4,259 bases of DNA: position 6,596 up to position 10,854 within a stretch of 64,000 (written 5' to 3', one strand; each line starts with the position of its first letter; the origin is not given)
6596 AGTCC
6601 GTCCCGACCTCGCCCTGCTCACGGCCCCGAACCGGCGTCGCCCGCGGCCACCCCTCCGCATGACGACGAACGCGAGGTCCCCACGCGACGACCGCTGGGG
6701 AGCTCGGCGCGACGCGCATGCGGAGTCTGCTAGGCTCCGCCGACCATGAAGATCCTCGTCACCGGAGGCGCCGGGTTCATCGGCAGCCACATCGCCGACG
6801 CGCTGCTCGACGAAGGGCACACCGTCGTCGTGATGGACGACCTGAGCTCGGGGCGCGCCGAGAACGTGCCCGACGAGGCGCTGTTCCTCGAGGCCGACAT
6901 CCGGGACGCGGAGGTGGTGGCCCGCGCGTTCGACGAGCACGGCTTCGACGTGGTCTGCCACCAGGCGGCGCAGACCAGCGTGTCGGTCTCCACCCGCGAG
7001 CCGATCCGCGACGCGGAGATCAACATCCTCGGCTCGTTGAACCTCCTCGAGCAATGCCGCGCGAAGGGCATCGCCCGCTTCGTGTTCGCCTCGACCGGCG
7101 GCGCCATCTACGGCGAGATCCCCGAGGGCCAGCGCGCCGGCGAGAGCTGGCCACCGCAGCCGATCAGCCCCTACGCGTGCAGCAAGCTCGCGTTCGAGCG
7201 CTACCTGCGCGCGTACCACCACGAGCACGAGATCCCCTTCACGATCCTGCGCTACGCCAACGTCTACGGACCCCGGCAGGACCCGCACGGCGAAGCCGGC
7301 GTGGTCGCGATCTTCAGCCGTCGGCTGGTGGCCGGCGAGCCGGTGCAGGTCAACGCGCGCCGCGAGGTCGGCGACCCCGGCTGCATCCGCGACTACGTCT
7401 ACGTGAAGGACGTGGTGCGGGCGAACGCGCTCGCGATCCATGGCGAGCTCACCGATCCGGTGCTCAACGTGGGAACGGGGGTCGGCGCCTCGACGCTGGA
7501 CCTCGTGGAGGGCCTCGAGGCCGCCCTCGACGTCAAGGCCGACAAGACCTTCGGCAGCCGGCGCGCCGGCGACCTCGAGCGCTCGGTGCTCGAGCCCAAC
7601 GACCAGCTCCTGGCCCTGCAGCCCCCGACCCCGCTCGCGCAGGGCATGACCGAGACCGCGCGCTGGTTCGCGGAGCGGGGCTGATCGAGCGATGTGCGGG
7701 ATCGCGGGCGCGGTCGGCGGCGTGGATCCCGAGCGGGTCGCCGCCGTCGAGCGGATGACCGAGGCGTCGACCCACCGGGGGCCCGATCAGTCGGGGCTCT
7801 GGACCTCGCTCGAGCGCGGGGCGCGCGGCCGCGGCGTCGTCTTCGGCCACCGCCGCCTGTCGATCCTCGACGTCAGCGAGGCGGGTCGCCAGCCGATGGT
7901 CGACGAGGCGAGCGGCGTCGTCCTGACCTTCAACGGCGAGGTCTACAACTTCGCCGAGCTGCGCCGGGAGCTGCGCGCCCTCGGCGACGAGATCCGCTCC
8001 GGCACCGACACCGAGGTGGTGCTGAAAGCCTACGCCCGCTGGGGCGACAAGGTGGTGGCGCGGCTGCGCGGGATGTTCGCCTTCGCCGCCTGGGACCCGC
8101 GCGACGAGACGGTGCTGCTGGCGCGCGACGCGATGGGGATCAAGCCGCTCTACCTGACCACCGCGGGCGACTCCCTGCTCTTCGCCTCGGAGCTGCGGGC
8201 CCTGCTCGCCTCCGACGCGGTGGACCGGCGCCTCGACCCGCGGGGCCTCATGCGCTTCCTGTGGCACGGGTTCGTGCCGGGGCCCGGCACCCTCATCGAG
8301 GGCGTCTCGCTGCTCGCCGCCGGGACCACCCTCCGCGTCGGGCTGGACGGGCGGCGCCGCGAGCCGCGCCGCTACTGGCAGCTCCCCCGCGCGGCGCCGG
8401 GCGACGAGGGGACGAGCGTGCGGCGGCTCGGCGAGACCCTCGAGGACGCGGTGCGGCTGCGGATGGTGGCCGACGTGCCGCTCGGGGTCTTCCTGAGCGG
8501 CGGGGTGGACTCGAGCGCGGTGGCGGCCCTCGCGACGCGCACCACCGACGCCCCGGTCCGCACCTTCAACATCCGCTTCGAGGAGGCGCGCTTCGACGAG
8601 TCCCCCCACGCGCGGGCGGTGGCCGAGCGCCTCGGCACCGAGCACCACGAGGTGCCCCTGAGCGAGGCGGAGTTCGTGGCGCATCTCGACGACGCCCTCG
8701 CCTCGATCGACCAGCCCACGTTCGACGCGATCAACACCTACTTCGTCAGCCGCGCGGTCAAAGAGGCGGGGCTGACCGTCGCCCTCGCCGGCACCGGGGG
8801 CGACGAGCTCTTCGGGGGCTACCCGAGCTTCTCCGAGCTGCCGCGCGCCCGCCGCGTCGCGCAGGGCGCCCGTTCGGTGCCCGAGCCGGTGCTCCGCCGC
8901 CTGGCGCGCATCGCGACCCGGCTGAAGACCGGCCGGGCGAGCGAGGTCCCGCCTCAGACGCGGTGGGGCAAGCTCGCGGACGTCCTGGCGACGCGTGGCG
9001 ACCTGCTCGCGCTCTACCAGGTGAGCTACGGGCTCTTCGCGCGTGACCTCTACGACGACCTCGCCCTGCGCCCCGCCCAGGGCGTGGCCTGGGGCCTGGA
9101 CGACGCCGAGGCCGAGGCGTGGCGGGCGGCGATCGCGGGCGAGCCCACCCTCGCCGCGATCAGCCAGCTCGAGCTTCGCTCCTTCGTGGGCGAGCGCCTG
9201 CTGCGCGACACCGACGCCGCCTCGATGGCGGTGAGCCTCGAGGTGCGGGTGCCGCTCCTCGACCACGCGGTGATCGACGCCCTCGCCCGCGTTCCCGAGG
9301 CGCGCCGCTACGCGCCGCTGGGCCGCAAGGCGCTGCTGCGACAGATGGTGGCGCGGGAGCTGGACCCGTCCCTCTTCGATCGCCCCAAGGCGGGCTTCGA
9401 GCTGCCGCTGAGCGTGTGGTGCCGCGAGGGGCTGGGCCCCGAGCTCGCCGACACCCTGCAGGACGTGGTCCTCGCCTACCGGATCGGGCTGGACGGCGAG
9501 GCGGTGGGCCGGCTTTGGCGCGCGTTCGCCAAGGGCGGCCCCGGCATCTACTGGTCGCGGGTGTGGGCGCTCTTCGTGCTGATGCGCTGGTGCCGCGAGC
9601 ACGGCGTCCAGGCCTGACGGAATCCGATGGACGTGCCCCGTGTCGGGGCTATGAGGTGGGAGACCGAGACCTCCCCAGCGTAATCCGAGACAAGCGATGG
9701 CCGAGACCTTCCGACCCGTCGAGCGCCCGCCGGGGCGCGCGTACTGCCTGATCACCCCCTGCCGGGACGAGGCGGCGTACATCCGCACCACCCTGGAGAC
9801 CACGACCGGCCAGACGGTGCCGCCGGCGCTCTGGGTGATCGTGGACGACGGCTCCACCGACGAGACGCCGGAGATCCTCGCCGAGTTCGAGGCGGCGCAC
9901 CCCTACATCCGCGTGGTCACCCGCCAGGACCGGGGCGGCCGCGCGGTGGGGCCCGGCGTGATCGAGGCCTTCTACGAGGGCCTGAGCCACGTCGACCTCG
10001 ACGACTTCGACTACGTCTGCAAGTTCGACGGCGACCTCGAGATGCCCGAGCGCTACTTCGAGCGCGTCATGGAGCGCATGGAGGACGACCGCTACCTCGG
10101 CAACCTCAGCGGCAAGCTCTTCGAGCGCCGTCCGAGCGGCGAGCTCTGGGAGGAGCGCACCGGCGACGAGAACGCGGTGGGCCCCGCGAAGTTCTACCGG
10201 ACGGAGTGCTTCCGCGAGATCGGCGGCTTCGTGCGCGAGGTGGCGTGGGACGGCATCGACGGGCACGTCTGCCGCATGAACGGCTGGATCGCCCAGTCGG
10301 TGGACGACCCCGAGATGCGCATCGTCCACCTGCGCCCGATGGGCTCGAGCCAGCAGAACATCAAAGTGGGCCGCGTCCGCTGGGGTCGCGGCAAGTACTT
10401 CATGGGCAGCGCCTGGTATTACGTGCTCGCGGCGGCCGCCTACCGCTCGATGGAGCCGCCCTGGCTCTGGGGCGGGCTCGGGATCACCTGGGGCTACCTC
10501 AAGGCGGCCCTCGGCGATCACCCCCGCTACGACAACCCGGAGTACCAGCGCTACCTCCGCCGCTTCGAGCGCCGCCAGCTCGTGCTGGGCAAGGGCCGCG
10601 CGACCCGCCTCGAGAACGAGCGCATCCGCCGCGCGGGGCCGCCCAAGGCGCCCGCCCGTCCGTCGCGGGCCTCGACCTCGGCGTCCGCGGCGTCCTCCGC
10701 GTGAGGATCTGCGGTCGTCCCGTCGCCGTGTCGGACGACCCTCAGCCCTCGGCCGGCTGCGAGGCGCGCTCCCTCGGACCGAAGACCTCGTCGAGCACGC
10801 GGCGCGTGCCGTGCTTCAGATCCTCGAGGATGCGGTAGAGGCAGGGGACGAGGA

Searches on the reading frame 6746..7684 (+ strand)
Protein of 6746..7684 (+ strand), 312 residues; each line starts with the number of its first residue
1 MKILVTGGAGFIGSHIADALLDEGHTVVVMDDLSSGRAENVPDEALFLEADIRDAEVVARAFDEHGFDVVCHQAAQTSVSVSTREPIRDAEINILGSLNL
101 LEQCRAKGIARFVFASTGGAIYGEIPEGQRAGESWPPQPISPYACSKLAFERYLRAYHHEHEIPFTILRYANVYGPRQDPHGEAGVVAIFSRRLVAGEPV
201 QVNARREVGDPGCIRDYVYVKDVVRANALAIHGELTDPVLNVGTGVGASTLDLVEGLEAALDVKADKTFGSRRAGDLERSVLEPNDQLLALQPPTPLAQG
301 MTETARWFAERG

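Call 51: search_protein_families(library=pfam, proteins=[window:6746-7684:+], max_evalue=0.00001)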
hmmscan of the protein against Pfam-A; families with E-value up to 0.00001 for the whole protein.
window:6746-7684:+ (312 aa): 8 families
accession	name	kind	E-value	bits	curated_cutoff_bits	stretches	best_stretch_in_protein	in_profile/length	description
PF01370.27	Epimerase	-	4.3e-62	210.1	20.9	1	3-243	1-240/240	NAD dependent epimerase/dehydratase family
PF16363.11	GDP_Man_Dehyd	-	3.1e-48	165.4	27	1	4-255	1-260/332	GDP-mannose 4,6 dehydratase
PF04321.23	RmlD_sub_bind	-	4.1e-21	75.7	27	1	1-205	1-178/287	RmlD substrate binding domain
PF01073.25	3Beta_HSD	-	1.4e-19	70.7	22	1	4-233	1-231/280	3-beta hydroxysteroid dehydrogenase/isomerase family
PF02719.21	Polysacc_synt_2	-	3e-18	66.4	20.2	1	3-203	1-195/293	Polysaccharide biosynthesis protein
PF13460.12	NAD_binding_10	-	1.7e-13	51.3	27.2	1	7-173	1-146/184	NAD(P)H-binding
PF07993.18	NAD_binding_4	-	7.6e-11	42.1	20.1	1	67-181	89-210/258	Male sterility protein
PF00106.31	adh_short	-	5.2e-07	29.8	26.6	1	3-160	3-166/195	short chain dehydrogenase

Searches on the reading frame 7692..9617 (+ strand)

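Call 51: search_protein_families(library=pfam, proteins=[window:7692-9617:+], max_evalue=0.00001)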
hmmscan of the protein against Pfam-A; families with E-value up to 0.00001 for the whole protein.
window:7692-9617:+ (641 aa): 4 families
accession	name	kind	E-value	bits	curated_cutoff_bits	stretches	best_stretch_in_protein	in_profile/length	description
PF00733.27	Asn_synthase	-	6.2e-84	283.1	21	1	246-634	2-353/354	Asparagine synthase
PF13537.11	GATase_7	-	1.1e-43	148.6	25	1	53-173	1-123/123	Glutamine amidotransferase domain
PF13522.11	GATase_6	-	1.8e-42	144.9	27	1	31-167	1-130/130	Glutamine amidotransferase domain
PF12481.13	DUF3700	-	4.3e-06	26.8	27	1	79-170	80-174/228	Aluminium induced protein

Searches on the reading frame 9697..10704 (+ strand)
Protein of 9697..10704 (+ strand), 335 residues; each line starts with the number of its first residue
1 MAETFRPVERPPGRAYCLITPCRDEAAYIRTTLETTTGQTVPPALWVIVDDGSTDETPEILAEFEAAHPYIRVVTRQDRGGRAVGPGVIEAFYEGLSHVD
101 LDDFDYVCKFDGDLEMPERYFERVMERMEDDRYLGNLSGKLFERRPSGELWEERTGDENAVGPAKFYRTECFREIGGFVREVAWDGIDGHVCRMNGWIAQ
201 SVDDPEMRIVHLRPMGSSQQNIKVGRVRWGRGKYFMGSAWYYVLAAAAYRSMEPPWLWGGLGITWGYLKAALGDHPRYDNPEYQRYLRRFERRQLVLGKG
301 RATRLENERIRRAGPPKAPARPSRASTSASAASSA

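Call 51: search_protein_families(library=pfam, proteins=[window:9697-10704:+], max_evalue=0.00001)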
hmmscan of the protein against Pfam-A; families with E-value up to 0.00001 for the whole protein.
window:9697-10704:+ (335 aa): 2 families
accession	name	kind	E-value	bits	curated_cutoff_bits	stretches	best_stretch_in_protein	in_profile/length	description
PF00535.33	Glycos_transf_2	-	1.3e-16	61.5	23.3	1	18-137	2-112/168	Glycosyl transferase family 2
PF13641.12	Glyco_tranf_2_3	-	6.3e-06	26.8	27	0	16-130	3-113/230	Glycosyltransferase like family 2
